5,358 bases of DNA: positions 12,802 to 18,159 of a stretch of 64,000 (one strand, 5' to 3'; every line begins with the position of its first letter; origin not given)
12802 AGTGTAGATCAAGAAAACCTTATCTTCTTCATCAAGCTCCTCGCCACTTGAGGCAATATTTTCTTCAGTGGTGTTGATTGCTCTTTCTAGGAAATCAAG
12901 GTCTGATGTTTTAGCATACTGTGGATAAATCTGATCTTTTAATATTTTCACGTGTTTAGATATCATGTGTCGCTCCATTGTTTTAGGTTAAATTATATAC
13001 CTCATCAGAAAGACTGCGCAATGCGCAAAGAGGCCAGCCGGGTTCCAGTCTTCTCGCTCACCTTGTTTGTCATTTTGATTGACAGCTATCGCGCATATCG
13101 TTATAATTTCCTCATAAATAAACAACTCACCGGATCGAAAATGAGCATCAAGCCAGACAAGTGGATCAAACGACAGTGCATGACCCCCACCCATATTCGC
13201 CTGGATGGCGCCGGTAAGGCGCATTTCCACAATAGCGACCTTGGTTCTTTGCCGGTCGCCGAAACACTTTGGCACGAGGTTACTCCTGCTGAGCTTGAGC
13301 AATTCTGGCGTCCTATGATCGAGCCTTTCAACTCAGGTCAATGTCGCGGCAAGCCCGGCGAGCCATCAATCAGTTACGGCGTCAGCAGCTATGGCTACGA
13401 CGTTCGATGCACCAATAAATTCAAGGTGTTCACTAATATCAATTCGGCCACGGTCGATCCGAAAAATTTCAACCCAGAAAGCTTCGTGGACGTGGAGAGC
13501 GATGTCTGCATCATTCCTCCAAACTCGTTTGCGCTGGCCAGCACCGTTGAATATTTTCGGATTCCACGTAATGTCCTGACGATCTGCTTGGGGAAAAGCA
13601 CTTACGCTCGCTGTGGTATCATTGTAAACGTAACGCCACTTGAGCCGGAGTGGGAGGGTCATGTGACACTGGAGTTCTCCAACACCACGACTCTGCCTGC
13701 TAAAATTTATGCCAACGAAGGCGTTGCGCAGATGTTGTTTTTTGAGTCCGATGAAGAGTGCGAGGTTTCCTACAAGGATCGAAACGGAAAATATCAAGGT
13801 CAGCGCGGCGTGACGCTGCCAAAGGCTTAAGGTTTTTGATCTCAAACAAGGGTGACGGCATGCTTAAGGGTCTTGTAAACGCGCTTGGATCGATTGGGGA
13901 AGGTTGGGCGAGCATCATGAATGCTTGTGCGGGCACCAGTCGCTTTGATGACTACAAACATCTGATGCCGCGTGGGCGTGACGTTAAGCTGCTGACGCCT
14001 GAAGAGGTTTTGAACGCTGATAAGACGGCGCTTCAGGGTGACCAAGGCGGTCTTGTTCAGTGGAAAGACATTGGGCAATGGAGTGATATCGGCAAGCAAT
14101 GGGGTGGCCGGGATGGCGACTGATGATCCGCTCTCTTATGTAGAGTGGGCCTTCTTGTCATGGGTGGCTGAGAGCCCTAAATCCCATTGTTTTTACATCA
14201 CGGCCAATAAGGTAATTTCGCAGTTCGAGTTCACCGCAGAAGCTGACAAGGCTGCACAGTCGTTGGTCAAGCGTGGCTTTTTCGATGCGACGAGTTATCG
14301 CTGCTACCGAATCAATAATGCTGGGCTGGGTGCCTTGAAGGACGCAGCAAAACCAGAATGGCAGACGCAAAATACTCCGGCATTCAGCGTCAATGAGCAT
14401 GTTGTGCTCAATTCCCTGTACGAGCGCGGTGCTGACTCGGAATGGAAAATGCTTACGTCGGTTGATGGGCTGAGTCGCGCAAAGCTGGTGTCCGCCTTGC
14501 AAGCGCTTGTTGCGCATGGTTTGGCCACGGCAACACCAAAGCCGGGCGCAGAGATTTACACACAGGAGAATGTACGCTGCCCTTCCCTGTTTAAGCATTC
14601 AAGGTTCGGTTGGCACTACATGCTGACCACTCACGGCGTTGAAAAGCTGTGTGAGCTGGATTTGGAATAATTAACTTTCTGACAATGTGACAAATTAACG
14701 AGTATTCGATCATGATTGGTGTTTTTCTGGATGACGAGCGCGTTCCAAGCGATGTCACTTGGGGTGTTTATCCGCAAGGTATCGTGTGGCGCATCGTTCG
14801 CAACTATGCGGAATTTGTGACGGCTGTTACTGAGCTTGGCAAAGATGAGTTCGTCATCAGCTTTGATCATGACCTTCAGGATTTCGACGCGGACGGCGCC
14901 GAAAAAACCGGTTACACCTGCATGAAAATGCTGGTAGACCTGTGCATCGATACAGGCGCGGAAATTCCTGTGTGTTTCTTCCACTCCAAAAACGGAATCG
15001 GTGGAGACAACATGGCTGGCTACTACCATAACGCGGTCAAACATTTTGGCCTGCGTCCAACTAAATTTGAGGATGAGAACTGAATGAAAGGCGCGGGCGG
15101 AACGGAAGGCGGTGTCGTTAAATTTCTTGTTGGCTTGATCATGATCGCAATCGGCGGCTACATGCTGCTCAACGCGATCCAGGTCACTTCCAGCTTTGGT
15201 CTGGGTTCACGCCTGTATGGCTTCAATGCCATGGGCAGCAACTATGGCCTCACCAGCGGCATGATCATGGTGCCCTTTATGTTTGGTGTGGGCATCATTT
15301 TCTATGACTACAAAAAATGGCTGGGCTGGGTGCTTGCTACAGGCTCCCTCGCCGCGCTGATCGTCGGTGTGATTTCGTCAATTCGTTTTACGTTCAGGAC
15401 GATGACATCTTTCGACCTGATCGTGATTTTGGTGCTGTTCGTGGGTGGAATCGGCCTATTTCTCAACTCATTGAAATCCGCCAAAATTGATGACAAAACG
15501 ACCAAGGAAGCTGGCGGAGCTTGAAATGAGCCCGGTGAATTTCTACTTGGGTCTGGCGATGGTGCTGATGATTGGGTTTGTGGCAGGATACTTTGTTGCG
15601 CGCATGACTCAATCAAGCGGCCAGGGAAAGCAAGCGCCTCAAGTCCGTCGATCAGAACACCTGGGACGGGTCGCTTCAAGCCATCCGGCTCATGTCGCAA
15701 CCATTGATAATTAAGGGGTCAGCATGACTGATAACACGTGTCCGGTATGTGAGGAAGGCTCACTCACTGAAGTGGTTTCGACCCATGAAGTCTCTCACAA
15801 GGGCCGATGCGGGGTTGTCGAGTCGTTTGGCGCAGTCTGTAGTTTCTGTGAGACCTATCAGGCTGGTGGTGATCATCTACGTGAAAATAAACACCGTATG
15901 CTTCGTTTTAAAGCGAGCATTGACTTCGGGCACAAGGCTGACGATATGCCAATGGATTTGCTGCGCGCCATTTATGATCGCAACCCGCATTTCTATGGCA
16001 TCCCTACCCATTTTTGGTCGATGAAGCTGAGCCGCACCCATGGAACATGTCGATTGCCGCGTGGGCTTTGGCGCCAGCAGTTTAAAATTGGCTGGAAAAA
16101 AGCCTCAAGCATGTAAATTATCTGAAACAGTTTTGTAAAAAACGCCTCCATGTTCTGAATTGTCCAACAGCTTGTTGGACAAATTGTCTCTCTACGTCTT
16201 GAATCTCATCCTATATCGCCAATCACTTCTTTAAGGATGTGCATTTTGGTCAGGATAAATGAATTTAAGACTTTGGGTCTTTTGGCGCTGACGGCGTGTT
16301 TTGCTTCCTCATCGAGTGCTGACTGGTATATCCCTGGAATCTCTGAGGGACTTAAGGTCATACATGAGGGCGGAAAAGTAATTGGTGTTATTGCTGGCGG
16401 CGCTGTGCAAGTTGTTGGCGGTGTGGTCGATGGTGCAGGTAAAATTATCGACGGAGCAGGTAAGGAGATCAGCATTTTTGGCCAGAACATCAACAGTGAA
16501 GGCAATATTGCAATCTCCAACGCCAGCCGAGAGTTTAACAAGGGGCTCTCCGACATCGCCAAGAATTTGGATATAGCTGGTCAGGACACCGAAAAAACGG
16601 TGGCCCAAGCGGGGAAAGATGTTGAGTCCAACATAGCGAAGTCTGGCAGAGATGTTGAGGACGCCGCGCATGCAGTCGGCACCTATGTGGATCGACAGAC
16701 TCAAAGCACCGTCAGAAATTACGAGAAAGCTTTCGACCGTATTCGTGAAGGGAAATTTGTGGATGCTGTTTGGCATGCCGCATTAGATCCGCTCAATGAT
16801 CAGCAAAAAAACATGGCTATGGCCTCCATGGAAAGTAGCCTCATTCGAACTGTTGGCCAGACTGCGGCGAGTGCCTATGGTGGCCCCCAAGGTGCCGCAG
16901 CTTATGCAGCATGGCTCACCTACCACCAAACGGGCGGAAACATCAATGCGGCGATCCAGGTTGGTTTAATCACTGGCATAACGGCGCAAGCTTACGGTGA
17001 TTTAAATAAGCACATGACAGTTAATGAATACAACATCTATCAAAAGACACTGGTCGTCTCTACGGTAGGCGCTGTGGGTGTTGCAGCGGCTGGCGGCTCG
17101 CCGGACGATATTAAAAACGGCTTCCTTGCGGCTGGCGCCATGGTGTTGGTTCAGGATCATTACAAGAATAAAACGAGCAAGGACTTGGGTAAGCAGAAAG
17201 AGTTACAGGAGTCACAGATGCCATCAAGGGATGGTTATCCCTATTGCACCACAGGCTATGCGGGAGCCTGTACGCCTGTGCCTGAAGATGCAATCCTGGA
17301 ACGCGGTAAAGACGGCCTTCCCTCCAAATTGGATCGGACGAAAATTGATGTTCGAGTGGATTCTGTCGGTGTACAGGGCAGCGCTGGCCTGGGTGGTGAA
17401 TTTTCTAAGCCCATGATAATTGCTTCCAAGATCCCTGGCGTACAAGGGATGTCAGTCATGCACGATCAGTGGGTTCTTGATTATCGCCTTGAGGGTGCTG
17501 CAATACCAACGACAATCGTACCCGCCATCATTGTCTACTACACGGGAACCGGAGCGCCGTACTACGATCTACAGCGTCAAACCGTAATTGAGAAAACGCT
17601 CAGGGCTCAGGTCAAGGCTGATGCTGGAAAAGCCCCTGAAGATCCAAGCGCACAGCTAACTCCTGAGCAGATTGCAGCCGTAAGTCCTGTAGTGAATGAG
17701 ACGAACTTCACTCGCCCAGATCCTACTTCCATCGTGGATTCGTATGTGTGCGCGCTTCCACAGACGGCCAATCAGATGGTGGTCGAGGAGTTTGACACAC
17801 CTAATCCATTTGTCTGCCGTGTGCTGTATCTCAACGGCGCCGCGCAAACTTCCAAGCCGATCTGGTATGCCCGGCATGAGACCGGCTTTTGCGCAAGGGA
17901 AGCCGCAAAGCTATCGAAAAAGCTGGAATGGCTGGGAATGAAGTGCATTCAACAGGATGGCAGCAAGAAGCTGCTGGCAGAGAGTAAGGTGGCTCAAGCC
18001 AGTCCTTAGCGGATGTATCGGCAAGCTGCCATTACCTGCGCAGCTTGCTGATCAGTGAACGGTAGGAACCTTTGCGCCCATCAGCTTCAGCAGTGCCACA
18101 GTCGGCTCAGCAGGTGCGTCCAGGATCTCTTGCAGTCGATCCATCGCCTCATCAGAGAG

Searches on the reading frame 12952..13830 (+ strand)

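Call 53: search_protein_families(library=pfam, proteins=[window:12952-13830:+], max_evalue=0.001)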
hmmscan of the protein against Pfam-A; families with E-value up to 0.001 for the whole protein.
window:12952-13830:+ (292 aa): 2 families
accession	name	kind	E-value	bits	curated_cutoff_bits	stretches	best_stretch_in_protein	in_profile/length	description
PF22769.1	DCD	-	2e-31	109.6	27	1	123-265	18-152/153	dCTP deaminase-like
PF00692.24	dUTPase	-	0.00055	20.2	22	0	186-276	24-114/129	dUTPase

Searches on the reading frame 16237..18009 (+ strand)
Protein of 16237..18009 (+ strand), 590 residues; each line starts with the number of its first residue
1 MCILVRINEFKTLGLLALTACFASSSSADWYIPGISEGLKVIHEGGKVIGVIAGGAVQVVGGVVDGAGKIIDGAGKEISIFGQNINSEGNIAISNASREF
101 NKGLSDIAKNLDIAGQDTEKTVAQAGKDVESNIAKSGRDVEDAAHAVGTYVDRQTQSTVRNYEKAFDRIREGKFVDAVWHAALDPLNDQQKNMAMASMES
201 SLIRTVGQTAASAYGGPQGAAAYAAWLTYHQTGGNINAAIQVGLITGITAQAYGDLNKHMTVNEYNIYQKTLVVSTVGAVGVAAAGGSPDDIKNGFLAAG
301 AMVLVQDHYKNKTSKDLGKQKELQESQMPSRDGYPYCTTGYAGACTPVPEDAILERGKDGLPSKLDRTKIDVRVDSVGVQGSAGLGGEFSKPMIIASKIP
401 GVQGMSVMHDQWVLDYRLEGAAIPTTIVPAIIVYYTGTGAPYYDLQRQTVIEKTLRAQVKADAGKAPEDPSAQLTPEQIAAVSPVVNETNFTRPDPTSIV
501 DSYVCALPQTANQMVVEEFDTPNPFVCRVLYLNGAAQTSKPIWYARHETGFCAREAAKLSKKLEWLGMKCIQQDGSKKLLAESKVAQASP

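Call 5: search_protein_families(library=pfam, proteins=[window:16237-18009:+], max_evalue=0.01)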
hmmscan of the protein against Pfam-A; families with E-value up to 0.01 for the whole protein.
window:16237-18009:+ (590 aa): 0 families

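Call 9: search_protein_families(library=phrogs, proteins=[window:16237-18009:+], max_evalue=0.01)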
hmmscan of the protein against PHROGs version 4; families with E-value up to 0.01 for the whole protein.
window:16237-18009:+ (590 aa): 0 families

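Call 38: search_protein_families(library=ncbifam, proteins=[window:16237-18009:+], max_evalue=0.1)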
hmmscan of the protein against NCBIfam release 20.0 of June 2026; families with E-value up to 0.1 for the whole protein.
window:16237-18009:+ (590 aa): 2 families
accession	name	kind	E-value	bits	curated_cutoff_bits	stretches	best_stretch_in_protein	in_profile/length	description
NF000342.3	glpA_Cterm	exception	0.021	14.1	500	1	107-226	22-130/228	aminoglycoside O-phosphotransferase APH(4)-Ib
NF002138.0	PRK00977.1-2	equivalog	0.038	13.8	77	0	88-124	24-59/77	exodeoxyribonuclease VII small subunit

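Call 73: search_dna_similar(query=window:16237-18009:+, collection=plasmids, mode=protein, max_rows=15, max_evalue=0.00001)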
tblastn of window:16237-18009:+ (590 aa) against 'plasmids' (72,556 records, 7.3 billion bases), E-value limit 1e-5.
Records with a match: 8; places in all: 8; records where one place covers at least 80% of the query: 0.
Best place of each record, by identity: <60% 8.
By first word of the organism name: Rhizobium 2; Enterobacter 2; Ralstonia 2; Sinorhizobium 1; Shinella 1.
By predicted mobility (MOB-suite, as given by PLSDB): mobilizable 4; non-mobilizable 3; conjugative 1.
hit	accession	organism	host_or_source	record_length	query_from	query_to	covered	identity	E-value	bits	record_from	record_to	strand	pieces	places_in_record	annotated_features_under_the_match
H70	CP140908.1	Sinorhizobium medicae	Medicago lupulina,whole organism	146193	98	443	59%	29.6%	1e-17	95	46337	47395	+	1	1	hypothetical protein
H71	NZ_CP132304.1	Shinella sumterensis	Homo sapiens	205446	74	417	58%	27.4%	1e-11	76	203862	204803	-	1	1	hypothetical protein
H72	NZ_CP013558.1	Rhizobium phaseoli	Phaseolus vulgaris,Whole ...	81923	74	402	56%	28.1%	1e-11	76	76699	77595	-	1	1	hypothetical protein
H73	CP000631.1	Rhizobium rhizogenes K84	-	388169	81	324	41%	32.4%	2e-12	78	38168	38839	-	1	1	hypothetical protein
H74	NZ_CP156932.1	Enterobacter kobei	Homo sapiens,urine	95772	117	307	32%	35.1%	8e-8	63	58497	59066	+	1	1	hypothetical protein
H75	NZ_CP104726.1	Enterobacter kobei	Pure isolate,Freshwater pond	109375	117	307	32%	35.1%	8e-8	63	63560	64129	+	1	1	hypothetical protein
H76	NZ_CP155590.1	Ralstonia solanacearum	Musa sp.,cell culture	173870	74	203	22%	29.8%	2e-7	62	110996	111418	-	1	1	hypothetical protein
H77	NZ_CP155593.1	Ralstonia solanacearum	Musa sp.,cell culture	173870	74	203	22%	29.8%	2e-7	62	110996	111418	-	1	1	hypothetical protein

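Call 92: search_protein_families(library=padloc, proteins=[window:16237-18009:+], max_evalue=0.01)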
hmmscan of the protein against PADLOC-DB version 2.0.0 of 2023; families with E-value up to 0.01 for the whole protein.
window:16237-18009:+ (590 aa): 0 families
